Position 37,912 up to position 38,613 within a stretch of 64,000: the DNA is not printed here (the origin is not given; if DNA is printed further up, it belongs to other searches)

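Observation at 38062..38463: AccB (BCCP) homolog that has lost its biotinylation lysine (BADC-like), sitting in the accB position upstream of accC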

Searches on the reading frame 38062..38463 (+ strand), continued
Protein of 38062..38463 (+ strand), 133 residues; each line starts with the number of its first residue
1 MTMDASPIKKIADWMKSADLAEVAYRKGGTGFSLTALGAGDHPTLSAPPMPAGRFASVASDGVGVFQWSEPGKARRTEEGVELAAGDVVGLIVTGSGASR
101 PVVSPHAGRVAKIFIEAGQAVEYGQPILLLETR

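Call 65: find_related_loci(query=A4, collection=genome_contigs, flank=10000)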
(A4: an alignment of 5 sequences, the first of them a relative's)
Query A4 (154 aa) in genome_contigs; peptide patterns used: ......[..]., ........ (x = any residue, [..] = any of these).
48 stretches matched a pattern; 1 encode a relative of the query (tblastn E <= 1e-3); 1 distinct loci.
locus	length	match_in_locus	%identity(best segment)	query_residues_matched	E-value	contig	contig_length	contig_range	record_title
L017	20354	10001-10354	32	6-150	2e-16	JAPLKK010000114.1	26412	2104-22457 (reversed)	MAG: Elusimicrobia bacterium isolate LacPavin_0818_WC55_MAG_67_8 LacPavin_0818_WC55_scaffold_117931, whole genome shotgu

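Call 67: list_cluster_members(proteins=[L015:3482-4036:+, L015:2366-3454:+, L015:1281-2366:+, L016:2280-2834:+, L016:1182-2252:+, L016:97-1182:+, P0266, P0145])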
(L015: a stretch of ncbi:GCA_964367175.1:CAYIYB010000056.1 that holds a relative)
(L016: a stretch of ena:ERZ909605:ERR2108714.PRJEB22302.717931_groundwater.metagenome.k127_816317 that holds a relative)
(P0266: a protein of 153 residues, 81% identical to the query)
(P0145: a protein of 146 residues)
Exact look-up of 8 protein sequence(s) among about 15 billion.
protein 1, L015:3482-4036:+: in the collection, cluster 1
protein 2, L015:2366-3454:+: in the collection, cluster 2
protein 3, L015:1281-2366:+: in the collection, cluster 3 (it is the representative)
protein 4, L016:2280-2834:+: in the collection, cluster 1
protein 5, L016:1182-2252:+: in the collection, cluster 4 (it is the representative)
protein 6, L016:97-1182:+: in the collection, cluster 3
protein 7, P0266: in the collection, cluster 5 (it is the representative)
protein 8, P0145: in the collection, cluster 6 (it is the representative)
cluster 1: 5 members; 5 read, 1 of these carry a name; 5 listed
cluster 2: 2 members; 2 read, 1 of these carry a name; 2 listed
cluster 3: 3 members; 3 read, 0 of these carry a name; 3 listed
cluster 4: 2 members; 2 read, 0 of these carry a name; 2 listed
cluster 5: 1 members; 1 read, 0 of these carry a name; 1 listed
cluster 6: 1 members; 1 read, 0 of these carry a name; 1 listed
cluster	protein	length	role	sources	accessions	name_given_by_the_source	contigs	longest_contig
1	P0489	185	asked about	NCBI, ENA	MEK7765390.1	MAG: elongation factor P [bacterium]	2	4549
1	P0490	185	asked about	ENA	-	-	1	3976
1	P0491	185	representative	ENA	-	-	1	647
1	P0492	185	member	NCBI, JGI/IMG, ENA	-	-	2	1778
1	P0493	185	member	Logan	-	-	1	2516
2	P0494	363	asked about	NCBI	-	-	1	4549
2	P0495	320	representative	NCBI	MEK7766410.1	MAG: aminopeptidase P family protein, partial [bacterium]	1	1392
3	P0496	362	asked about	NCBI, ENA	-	-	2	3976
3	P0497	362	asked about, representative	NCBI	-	-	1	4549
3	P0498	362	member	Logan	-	-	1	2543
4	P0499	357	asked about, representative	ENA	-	-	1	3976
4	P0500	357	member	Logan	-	-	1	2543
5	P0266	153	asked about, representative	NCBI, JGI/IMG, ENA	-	-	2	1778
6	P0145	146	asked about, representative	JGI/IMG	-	-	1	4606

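Call 79: list_cluster_members(proteins=[P0123, P0127, P0128, P0130, P0132, P0136, P0137, P0138, P0148, P0152])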
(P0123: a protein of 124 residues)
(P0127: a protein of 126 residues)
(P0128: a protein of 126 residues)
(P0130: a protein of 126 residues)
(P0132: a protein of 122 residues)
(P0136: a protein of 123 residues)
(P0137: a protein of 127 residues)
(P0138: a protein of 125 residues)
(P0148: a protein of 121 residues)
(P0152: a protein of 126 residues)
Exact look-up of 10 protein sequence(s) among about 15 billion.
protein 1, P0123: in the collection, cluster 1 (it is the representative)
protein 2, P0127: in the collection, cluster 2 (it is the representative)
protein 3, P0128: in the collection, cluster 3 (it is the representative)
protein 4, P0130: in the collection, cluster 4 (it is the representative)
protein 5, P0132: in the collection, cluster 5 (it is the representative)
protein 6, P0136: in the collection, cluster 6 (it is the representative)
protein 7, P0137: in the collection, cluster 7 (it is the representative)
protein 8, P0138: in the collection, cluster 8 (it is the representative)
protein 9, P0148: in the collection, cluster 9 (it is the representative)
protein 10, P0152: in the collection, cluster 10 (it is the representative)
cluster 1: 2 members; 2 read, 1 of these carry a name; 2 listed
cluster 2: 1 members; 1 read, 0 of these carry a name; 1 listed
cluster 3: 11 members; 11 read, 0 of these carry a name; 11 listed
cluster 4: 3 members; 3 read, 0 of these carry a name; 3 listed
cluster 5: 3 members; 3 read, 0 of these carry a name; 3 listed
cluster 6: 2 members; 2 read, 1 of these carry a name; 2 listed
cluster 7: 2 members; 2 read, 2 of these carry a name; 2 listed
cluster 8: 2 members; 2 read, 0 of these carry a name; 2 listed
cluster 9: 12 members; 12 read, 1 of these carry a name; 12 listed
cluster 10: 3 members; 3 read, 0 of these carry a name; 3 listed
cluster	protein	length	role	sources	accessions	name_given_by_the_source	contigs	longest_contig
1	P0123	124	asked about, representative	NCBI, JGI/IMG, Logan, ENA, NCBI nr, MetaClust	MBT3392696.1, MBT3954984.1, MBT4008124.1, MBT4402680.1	MAG: hypothetical protein HOF38_02340 [Elusimicrobiaceae bacterium] | acetyl-CoA carboxylase biotin carboxyl carrier protein | hypothetical protein [Elusimicrobiaceae bacterium]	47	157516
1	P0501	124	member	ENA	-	-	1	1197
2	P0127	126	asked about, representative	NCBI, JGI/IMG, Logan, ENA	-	-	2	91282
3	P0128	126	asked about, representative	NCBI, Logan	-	-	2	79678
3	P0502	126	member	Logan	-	-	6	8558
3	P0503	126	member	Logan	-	-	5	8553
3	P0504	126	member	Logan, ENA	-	-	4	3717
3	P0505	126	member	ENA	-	-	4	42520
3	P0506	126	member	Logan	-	-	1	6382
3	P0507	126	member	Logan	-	-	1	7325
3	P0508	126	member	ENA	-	-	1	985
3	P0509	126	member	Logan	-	-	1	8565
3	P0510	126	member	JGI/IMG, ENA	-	-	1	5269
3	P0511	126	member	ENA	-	-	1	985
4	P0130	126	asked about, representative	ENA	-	-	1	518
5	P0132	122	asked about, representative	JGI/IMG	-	-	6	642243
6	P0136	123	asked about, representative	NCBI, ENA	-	-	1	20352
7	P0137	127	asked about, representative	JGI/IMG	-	biotin carboxyl carrier protein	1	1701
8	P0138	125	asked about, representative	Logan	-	-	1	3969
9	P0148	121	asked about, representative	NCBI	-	-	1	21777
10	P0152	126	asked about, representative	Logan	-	-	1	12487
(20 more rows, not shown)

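Call 80: find_encoding_contigs(protein=P0123, flank=10000, max_places=2)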
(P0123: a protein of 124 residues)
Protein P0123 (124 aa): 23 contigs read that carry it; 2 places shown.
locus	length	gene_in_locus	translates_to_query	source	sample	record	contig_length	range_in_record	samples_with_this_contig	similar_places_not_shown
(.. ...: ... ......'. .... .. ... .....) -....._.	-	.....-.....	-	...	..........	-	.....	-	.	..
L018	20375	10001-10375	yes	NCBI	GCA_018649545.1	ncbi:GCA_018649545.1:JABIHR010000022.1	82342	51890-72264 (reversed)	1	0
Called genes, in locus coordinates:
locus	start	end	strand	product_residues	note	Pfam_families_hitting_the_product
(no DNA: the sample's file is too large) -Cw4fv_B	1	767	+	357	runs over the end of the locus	PF01926:MMR_HSR1, PF02421:FeoB_N, PF06071:YchF-GTPase_C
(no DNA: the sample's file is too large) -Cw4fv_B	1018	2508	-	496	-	PF01336:tRNA_anti-codon, PF00152:tRNA-synt_2, PF01409:tRNA-synt_2d (faint)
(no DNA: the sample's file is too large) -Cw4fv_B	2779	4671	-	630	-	PF00111:Fer2, PF13510:Fer2_4, PF10588:NADH-G_4Fe-4S_3, PF12838:Fer4_7, PF13187:Fer4_9 (weak), PF22117:Fer4_Nqo3, PF02906:Fe_hyd_lg_C, PF02256:Fe_hyd_SSU, +3 more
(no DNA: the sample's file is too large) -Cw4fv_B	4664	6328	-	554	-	PF01257:2Fe-2S_thioredx, PF01512:Complex1_51K, PF10589:NADH_4Fe-4S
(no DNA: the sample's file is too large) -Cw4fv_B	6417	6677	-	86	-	PF21699:TM1266-like (weak)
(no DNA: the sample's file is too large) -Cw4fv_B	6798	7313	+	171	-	PF16561:AMPK1_CBM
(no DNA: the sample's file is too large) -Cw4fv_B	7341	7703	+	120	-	PF21157:DksA_N (weak), PF01258:zf-dskA_traR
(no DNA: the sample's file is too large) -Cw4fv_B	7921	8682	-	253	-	-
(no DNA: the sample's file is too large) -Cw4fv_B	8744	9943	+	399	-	PF02073:Peptidase_M29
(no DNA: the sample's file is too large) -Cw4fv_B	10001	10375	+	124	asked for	PF00364:Biotin_lipoyl, PF25997:BSH_YhbJ (weak), PF25917:BSH_RND (weak)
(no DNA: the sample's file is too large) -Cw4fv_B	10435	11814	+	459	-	PF00289:Biotin_carb_N, PF02222:ATP-grasp, PF02786:CPSase_L_D2, PF07478:Dala_Dala_lig_C, PF02785:Biotin_carb_C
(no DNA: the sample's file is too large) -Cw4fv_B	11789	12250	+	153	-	PF01467:CTP_transf_like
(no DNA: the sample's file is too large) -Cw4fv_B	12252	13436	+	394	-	PF00155:Aminotran_1_2, PF01053:Cys_Met_Meta_PP (weak), PF00266:Aminotran_5 (weak)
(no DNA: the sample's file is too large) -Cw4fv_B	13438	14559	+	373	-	-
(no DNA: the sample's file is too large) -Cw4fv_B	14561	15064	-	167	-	-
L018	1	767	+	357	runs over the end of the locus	PF01926:MMR_HSR1, PF02421:FeoB_N, PF06071:YchF-GTPase_C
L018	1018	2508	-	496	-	PF01336:tRNA_anti-codon, PF00152:tRNA-synt_2, PF01409:tRNA-synt_2d (faint)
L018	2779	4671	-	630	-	PF00111:Fer2, PF13510:Fer2_4, PF10588:NADH-G_4Fe-4S_3, PF12838:Fer4_7, PF13187:Fer4_9 (weak), PF22117:Fer4_Nqo3, PF02906:Fe_hyd_lg_C, PF02256:Fe_hyd_SSU, +3 more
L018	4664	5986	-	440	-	PF01512:Complex1_51K, PF10589:NADH_4Fe-4S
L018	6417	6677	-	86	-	PF21699:TM1266-like (weak)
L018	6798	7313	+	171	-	PF16561:AMPK1_CBM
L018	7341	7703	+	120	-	PF21157:DksA_N (weak), PF01258:zf-dskA_traR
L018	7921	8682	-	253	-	-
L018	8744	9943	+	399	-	PF02073:Peptidase_M29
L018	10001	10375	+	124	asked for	PF00364:Biotin_lipoyl, PF25997:BSH_YhbJ (weak), PF25917:BSH_RND (weak)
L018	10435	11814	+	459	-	PF00289:Biotin_carb_N, PF02222:ATP-grasp, PF02786:CPSase_L_D2, PF07478:Dala_Dala_lig_C, PF02785:Biotin_carb_C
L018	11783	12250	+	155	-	PF01467:CTP_transf_like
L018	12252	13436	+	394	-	PF00155:Aminotran_1_2, PF01053:Cys_Met_Meta_PP (weak), PF00266:Aminotran_5 (weak)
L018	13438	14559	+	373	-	-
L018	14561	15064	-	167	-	-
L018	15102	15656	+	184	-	PF03352:Adenine_glyco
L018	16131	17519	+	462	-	PF01212:Beta_elim_lyase, PF00155:Aminotran_1_2 (faint)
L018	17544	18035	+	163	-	PF13371:TPR_9 (faint), PF00515:TPR_1 (faint), PF07719:TPR_2 (faint)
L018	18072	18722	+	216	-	PF04055:Radical_SAM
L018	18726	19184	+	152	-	PF16561:AMPK1_CBM (weak)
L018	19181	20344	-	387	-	PF11495:TrmB_EBD_N (faint), PF13090:PP_kinase_C (weak), PF13091:PLDc_2, PF00614:PLDc (faint), PF13091:PLDc_2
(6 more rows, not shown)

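Call 85: search_protein_families(library=ncbifam, proteins=[P0282, P0134, P0123, P0129, P0119, P0190], max_evalue=0.0001)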
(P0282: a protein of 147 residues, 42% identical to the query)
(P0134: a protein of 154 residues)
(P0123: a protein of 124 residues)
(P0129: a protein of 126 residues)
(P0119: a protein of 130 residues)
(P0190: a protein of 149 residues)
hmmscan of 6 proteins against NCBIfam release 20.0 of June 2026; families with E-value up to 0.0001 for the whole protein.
P0282 (147 aa): 13 families
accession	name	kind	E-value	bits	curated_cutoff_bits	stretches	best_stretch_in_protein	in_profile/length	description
TIGR00531.1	BCCP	equivalog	5.9e-31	108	115.2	1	1-137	1-155/156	acetyl-CoA carboxylase biotin carboxyl carrier protein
NF005457.0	PRK07051.1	equivalog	1.7e-19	69.7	87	1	64-137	6-79/80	acetyl-CoA carboxylase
NF006761.0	PRK09282.1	domain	2.1e-17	62.8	402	1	24-137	484-590/591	pyruvate carboxylase subunit B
NF005117.0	PRK06549.1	equivalog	1.5e-08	35.3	159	1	35-136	34-129/130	acetyl-CoA carboxylase biotin carboxyl carrier protein subunit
TIGR02712.1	urea_carbox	equivalog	3.9e-08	31.5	1303.85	1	27-136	1100-1200/1201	urea carboxylase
NF010643.0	PRK14040.1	subfamily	1.6e-07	30.2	892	1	35-136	497-594/595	oxaloacetate decarboxylase subunit alpha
NF007785.0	PRK10476.1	equivalog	2.6e-07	29.8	376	1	92-139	37-82/347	multidrug transporter subunit MdtN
NF004173.0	PRK05641.1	equivalog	2.8e-07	31.2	199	1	42-136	65-152/153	putative acetyl-CoA carboxylase biotin carboxyl carrier protein subunit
NF006079.0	PRK08225.1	equivalog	1.1e-06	28.6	95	1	83-136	16-69/70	acetyl-CoA carboxylase biotin carboxyl carrier protein subunit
NF009554.0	PRK12999.1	equivalog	3.2e-06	25.2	965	1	39-136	1055-1145/1147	pyruvate carboxylase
TIGR01108.1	oadA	equivalog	4.3e-06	25.5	756.5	1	25-132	483-581/582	sodium-extruding oxaloacetate decarboxylase subunit alpha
NF004547.1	PRK05889.1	equivalog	9e-06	25.8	75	1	84-131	18-65/71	biotin/lipoyl-binding carrier protein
TIGR01730.1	RND_mfp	subfamily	3.6e-05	22.9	94.9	1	107-140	28-61/322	efflux RND transporter periplasmic adaptor subunit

P0134 (154 aa): 14 families
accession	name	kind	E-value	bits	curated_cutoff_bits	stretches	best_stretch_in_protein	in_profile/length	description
TIGR00531.1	BCCP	equivalog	1.5e-29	103.5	115.2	1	4-150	4-154/156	acetyl-CoA carboxylase biotin carboxyl carrier protein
NF005457.0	PRK07051.1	equivalog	1.4e-18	66.8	87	1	75-148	3-76/80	acetyl-CoA carboxylase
NF006761.0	PRK09282.1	domain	6.9e-15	54.5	402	1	72-150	518-589/591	pyruvate carboxylase subunit B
NF004173.0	PRK05641.1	equivalog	7.5e-11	42.8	199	1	46-151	65-153/153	putative acetyl-CoA carboxylase biotin carboxyl carrier protein subunit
NF005117.0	PRK06549.1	equivalog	2.9e-10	40.8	159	1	56-148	43-127/130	acetyl-CoA carboxylase biotin carboxyl carrier protein subunit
TIGR02712.1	urea_carbox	equivalog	2e-08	32.4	1303.85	1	74-150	1131-1200/1201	urea carboxylase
NF047903.1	MmDecMmdC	equivalog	1.9e-07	31.5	200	1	26-151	9-132/132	methylmalonyl-CoA decarboxylase subunit gamma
NF010643.0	PRK14040.1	subfamily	5.8e-07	28.3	892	1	70-150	521-594/595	oxaloacetate decarboxylase subunit alpha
NF009554.0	PRK12999.1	equivalog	9.5e-07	27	965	1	95-147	1090-1142/1147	pyruvate carboxylase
NF006079.0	PRK08225.1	equivalog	1.2e-06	28.4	95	1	97-147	16-66/70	acetyl-CoA carboxylase biotin carboxyl carrier protein subunit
TIGR01108.1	oadA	equivalog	2.3e-06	26.4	756.5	1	68-145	510-580/582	sodium-extruding oxaloacetate decarboxylase subunit alpha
TIGR01235.1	pyruv_carbox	equivalog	2.1e-05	22.2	1114.45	1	96-145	1088-1137/1143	pyruvate carboxylase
NF011457.0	PRK14875.1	equivalog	4e-05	22.7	307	1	97-147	24-74/372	acetoin dehydrogenase dihydrolipoyllysine-residue acetyltransferase subunit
NF004547.1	PRK05889.1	equivalog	7.6e-05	22.8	75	0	98-145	18-65/71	biotin/lipoyl-binding carrier protein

P0123 (124 aa): 14 families
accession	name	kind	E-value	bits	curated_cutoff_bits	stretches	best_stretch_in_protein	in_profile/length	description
TIGR00531.1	BCCP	equivalog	5.8e-16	59.3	115.2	1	39-121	72-155/156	acetyl-CoA carboxylase biotin carboxyl carrier protein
NF005457.0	PRK07051.1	equivalog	5e-11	42.6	87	1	47-121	4-79/80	acetyl-CoA carboxylase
NF006761.0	PRK09282.1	domain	9.2e-11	40.9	402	1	21-121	495-590/591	pyruvate carboxylase subunit B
NF004173.0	PRK05641.1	equivalog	2.2e-08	34.8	199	1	58-118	88-150/153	putative acetyl-CoA carboxylase biotin carboxyl carrier protein subunit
TIGR01108.1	oadA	equivalog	3.5e-07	29.1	756.5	1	58-115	521-580/582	sodium-extruding oxaloacetate decarboxylase subunit alpha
NF010643.0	PRK14040.1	subfamily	9.1e-07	27.7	892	1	65-119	539-593/595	oxaloacetate decarboxylase subunit alpha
TIGR01730.1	RND_mfp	subfamily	9.5e-07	28.1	94.9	0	90-121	27-58/322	efflux RND transporter periplasmic adaptor subunit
NF008814.0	PRK11854.1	equivalog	2.4e-06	26.3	722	1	9-114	167-274/637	pyruvate dehydrogenase complex dihydrolipoyllysine-residue acetyltransferase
TIGR01347.1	sucB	equivalog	6.2e-06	25.7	378.65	1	65-123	19-77/404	dihydrolipoyllysine-residue succinyltransferase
NF004309.0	PRK05704.1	equivalog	8.3e-06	25.4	449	1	49-122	5-78/408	2-oxoglutarate dehydrogenase complex dihydrolipoyllysine-residue succinyltransferase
NF011457.0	PRK14875.1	equivalog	9.5e-06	24.8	307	1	47-122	4-79/372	acetoin dehydrogenase dihydrolipoyllysine-residue acetyltransferase subunit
TIGR02712.1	urea_carbox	equivalog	1.1e-05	23.3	1303.85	1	65-120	1145-1200/1201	urea carboxylase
NF009554.0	PRK12999.1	equivalog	2e-05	22.6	965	1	61-117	1084-1142/1147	pyruvate carboxylase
NF008854.0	PRK11892.1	equivalog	5.1e-05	22.1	454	1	48-118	4-75/464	pyruvate dehydrogenase complex E1 component subunit beta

P0129 (126 aa): 8 families
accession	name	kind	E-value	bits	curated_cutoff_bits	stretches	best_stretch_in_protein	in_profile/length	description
TIGR00531.1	BCCP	equivalog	2.9e-12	47.3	115.2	1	31-123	62-155/156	acetyl-CoA carboxylase biotin carboxyl carrier protein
NF005457.0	PRK07051.1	equivalog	1.4e-09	37.9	87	1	50-123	5-79/80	acetyl-CoA carboxylase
NF006761.0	PRK09282.1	domain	1.6e-07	30.2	402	1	31-123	503-590/591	pyruvate carboxylase subunit B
NF010643.0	PRK14040.1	subfamily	3e-07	29.3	892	1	15-122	498-594/595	oxaloacetate decarboxylase subunit alpha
NF011457.0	PRK14875.1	equivalog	2.3e-06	26.8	307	1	49-124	4-79/372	acetoin dehydrogenase dihydrolipoyllysine-residue acetyltransferase subunit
TIGR01108.1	oadA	equivalog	2.3e-06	26.4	756.5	1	23-118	487-581/582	sodium-extruding oxaloacetate decarboxylase subunit alpha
NF004173.0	PRK05641.1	equivalog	4.5e-06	27.3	199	1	66-120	96-150/153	putative acetyl-CoA carboxylase biotin carboxyl carrier protein subunit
TIGR01730.1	RND_mfp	subfamily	1.8e-05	23.9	94.9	0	92-125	27-60/322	efflux RND transporter periplasmic adaptor subunit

P0119 (130 aa): 5 families
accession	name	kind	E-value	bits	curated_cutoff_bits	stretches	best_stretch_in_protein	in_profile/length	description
TIGR00531.1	BCCP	equivalog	1.7e-10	41.6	115.2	1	24-128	49-155/156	acetyl-CoA carboxylase biotin carboxyl carrier protein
NF006761.0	PRK09282.1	domain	1.7e-07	30.1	402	1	76-128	538-590/591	pyruvate carboxylase subunit B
NF005457.0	PRK07051.1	equivalog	3.1e-07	30.5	87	1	74-128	25-79/80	acetyl-CoA carboxylase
NF004547.1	PRK05889.1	equivalog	6.4e-06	26.3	75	1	79-124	22-67/71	biotin/lipoyl-binding carrier protein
NF004173.0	PRK05641.1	equivalog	8.2e-05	23.2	199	1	68-125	92-150/153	putative acetyl-CoA carboxylase biotin carboxyl carrier protein subunit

P0190 (149 aa): 10 families
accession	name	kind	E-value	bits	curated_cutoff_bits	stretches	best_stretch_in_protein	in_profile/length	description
TIGR00531.1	BCCP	equivalog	5.3e-26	92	115.2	1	51-142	64-155/156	acetyl-CoA carboxylase biotin carboxyl carrier protein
NF005457.0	PRK07051.1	equivalog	2.3e-15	56.5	87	1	69-142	6-79/80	acetyl-CoA carboxylase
NF006761.0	PRK09282.1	domain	1.2e-12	47.1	402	1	59-142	514-590/591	pyruvate carboxylase subunit B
NF004173.0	PRK05641.1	equivalog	3.2e-09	37.5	199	1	44-141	58-152/153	putative acetyl-CoA carboxylase biotin carboxyl carrier protein subunit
NF005117.0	PRK06549.1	equivalog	3.7e-08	34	159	1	48-141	41-129/130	acetyl-CoA carboxylase biotin carboxyl carrier protein subunit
TIGR02712.1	urea_carbox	equivalog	6e-07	27.5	1303.85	1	65-141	1131-1200/1201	urea carboxylase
NF010643.0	PRK14040.1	subfamily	7.7e-06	24.6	892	1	52-141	512-594/595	oxaloacetate decarboxylase subunit alpha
TIGR01108.1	oadA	equivalog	3.1e-05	22.6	756.5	1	53-137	504-581/582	sodium-extruding oxaloacetate decarboxylase subunit alpha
NF009554.0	PRK12999.1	equivalog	5.4e-05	21.2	965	1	57-142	1068-1146/1147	pyruvate carboxylase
NF006079.0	PRK08225.1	equivalog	7.1e-05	22.8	95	0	72-142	7-70/70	acetyl-CoA carboxylase biotin carboxyl carrier protein subunit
